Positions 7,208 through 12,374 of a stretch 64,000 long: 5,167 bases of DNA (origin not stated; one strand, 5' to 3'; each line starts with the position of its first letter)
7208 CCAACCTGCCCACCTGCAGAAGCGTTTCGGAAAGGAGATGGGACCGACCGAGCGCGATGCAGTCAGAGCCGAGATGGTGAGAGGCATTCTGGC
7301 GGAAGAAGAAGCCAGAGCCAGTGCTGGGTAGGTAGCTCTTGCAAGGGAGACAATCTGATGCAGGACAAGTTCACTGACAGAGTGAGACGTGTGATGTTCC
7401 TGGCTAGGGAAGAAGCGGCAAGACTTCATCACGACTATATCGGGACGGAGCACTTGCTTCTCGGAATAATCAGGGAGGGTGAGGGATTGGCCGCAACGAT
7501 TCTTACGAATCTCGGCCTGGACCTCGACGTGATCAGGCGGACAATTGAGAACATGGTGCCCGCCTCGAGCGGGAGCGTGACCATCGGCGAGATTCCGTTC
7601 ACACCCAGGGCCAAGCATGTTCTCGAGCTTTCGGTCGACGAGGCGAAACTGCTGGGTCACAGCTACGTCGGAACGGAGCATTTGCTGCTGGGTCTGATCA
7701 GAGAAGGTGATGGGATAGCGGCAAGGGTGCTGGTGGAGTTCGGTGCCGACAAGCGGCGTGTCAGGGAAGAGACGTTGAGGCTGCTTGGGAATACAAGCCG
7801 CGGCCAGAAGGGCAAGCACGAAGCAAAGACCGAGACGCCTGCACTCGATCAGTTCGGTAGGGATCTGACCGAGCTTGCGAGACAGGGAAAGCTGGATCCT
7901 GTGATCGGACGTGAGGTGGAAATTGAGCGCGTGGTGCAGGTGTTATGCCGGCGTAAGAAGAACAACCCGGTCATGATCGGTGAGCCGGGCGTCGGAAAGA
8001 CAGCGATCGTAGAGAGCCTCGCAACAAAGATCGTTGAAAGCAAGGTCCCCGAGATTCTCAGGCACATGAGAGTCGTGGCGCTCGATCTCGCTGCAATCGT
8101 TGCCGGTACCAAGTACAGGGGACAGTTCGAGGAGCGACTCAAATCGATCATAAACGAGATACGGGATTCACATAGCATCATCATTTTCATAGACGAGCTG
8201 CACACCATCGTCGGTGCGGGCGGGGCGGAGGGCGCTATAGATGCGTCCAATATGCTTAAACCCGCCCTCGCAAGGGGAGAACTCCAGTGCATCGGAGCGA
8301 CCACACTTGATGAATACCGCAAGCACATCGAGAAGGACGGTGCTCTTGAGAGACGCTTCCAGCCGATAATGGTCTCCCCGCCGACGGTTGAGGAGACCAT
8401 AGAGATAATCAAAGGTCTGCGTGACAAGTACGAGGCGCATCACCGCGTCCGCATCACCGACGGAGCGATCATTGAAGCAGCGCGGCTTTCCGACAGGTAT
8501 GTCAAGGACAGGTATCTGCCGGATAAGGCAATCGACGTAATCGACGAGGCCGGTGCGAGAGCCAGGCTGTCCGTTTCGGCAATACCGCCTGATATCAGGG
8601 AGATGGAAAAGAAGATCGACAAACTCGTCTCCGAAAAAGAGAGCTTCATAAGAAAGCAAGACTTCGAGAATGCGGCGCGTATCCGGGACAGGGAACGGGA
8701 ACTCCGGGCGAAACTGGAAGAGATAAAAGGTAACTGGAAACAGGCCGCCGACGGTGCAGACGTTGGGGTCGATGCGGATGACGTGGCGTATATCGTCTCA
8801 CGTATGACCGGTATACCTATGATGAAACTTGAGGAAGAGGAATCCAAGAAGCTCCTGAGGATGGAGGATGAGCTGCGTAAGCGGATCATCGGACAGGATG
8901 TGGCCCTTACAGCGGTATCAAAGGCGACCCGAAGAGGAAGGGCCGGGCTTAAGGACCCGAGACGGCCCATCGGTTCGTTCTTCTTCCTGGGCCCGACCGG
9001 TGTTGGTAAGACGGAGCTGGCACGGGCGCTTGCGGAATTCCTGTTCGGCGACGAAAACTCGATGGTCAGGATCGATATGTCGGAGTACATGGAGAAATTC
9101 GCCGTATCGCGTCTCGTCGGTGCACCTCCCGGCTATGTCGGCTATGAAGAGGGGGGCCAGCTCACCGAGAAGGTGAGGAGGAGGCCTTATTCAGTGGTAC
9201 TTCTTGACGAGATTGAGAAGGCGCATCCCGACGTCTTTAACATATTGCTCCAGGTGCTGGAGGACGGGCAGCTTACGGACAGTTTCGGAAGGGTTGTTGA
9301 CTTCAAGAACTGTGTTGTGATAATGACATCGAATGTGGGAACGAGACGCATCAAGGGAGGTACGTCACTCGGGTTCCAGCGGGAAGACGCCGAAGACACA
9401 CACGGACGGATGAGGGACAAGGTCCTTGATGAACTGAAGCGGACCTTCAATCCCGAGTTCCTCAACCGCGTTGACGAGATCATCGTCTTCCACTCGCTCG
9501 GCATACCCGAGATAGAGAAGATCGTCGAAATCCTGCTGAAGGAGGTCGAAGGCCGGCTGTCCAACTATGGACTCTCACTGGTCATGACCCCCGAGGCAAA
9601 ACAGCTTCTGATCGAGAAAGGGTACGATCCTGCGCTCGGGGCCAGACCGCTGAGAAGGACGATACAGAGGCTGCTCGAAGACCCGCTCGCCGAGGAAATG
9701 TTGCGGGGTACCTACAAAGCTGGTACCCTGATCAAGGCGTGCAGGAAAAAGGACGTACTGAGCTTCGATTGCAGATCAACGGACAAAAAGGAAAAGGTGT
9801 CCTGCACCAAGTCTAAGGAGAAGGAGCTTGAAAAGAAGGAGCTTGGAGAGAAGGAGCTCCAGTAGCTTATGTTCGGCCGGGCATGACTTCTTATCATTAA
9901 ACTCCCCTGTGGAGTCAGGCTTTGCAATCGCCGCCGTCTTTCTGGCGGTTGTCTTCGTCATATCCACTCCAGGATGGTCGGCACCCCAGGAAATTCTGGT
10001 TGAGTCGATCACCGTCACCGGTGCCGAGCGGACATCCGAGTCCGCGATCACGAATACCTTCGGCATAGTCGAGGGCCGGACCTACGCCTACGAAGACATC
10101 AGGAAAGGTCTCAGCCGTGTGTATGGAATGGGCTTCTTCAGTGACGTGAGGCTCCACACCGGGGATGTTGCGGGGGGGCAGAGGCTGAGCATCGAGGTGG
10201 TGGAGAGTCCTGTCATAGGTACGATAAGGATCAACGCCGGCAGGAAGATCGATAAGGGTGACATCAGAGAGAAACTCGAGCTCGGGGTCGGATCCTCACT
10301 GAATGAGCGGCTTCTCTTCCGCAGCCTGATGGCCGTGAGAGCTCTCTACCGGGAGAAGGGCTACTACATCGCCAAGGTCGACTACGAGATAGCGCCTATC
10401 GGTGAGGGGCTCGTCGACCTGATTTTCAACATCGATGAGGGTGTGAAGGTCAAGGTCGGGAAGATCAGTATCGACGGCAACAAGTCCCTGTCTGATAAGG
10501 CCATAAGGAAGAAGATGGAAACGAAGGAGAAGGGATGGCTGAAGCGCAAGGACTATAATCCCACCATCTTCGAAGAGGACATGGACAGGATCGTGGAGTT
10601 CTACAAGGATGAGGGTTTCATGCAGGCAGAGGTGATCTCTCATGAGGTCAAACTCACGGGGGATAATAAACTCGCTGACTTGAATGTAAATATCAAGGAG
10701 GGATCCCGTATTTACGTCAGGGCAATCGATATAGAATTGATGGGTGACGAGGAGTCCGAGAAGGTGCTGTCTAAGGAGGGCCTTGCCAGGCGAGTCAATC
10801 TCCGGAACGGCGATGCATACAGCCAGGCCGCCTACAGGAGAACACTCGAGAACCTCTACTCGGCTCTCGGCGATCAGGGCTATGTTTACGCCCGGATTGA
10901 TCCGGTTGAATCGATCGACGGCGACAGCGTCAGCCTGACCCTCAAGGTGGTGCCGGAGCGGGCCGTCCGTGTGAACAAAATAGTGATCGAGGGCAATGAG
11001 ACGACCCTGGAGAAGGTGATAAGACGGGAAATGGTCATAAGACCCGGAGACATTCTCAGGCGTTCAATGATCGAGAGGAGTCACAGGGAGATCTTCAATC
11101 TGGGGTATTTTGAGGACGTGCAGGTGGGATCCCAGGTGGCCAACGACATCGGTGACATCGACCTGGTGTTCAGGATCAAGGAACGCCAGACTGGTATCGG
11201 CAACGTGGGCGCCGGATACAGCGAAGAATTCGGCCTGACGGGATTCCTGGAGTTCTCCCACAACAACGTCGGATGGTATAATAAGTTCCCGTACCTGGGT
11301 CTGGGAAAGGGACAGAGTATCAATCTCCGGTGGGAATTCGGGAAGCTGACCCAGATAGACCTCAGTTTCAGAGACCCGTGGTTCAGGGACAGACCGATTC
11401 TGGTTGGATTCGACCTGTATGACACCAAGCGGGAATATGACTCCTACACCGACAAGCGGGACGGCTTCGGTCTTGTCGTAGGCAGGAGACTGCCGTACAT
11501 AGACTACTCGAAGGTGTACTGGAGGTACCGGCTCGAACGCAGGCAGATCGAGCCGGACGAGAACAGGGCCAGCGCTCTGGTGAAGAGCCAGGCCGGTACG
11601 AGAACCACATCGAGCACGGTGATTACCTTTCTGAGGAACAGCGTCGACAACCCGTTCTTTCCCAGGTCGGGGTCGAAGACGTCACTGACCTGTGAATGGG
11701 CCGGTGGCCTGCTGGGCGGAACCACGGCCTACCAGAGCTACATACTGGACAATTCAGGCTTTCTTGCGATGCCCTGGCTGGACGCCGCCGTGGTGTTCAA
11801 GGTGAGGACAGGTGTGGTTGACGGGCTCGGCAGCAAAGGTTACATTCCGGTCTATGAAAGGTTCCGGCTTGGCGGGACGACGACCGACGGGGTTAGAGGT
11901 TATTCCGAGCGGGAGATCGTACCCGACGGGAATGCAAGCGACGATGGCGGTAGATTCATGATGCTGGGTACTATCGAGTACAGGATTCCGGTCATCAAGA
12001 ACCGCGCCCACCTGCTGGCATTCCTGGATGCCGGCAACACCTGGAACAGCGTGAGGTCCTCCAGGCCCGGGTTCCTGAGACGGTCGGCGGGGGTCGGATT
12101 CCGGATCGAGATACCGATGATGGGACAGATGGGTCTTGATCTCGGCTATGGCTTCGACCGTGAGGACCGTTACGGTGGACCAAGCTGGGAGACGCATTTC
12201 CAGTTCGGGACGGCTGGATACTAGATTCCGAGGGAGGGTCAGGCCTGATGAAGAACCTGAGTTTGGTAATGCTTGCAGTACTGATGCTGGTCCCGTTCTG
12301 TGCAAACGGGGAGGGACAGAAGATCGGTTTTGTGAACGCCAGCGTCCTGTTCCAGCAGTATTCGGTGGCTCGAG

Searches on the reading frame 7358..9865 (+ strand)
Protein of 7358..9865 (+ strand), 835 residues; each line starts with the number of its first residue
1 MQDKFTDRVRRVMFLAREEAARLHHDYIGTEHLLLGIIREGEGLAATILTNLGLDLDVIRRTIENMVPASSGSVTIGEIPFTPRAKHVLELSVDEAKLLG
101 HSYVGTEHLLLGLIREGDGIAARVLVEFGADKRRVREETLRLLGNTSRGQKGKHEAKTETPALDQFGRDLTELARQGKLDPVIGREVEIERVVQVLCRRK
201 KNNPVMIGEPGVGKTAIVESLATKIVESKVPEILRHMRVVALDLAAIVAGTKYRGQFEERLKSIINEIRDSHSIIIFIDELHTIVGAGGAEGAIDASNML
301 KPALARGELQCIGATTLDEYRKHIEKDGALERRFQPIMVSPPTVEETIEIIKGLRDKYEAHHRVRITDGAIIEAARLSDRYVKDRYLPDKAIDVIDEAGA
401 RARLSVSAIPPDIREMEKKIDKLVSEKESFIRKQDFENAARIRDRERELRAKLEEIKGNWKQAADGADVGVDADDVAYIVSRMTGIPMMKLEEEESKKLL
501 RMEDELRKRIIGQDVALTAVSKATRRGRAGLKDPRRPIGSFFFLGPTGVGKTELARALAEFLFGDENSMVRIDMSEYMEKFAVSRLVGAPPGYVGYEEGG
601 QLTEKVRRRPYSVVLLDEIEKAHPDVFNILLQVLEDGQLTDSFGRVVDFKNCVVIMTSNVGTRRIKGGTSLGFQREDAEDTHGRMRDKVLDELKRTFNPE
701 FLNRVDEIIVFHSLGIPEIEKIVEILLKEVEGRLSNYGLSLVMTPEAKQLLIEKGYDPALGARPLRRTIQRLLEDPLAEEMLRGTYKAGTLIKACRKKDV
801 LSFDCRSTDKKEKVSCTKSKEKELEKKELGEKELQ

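Call 44: search_protein_families(library=pfam, proteins=[window:7358-9865:+], max_evalue=0.0001)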
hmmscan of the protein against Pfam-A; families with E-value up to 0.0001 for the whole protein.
window:7358-9865:+ (835 aa): 19 families
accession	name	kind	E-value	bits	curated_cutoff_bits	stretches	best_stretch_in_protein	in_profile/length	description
PF07724.20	AAA_2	-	1.7e-71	240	27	1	536-708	1-166/166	AAA domain (Cdc48 subfamily)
PF02861.25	Clp_N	-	4.4e-35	120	20.7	2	16-67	1-52/53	Clp amino terminal domain, pathogenicity island component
PF17871.7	AAA_lid_9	-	1.2e-34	118.8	22.8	1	343-444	1-102/104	AAA lid domain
PF00004.35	AAA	-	5.5e-25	88.8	21.2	2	206-317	3-110/131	ATPase family associated with various cellular activities (AAA)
PF10431.15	ClpB_D2-small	-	1.9e-24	86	21.9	1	717-792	4-79/81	C-terminal, D2-small domain, of ClpB protein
PF07728.20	AAA_5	-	1.7e-20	73.9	22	1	541-662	2-125/139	AAA domain (dynein-related subfamily)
PF13191.12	AAA_16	-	3.4e-12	47.6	32.6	1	182-244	2-60/167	AAA ATPase domain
PF13401.12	AAA_22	-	1e-10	42.5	27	0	541-635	8-109/130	AAA domain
PF00158.32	Sigma54_activat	-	1.4e-09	38.3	20.2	1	542-641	26-124/168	Sigma-54 interaction domain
PF20720.3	nSTAND3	-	2.3e-07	31.1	27.2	0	199-230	15-46/155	Novel STAND NTPase 3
PF02151.25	UVR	-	2.3e-07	30.8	21.5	1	417-451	1-35/36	UvrB/uvrC motif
PF01637.24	ATPase_2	-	2.6e-06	27.8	33.2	0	185-291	4-129/225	ATPase domain predominantly from Archaea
PF01695.23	IstB_IS21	-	1.1e-05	25.4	24.1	0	199-265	90-152/238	IstB-like ATP binding protein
PF20030.5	bpMoxR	-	1.1e-05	25.1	27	0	541-637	34-124/205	MoxR domain in the MoxR-vWA-beta-propeller ternary systems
PF13521.12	AAA_28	-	1.9e-05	25.4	27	0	205-237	3-35/164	AAA domain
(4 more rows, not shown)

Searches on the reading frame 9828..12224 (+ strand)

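Call 44: search_protein_families(library=pfam, proteins=[window:9828-12224:+], max_evalue=0.0001)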
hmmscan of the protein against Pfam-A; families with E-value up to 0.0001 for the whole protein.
window:9828-12224:+ (798 aa): 4 families
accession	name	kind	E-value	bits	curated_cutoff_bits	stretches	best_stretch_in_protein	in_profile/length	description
PF07244.20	POTRA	-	3.8e-57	191.4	21.3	5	208-292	1-79/79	Surface antigen variable number repeat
PF01103.29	Omp85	-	2.4e-48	165.8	24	1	492-795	3-321/325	Omp85 superfamily domain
PF08478.15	POTRA_1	-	1.2e-05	26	23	0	209-234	2-27/69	POTRA domain, FtsQ-type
PF25282.1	POTRA1_3_Toc75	-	9.9e-05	22.9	27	0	72-111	42-81/99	Toc75-like, POTRA domain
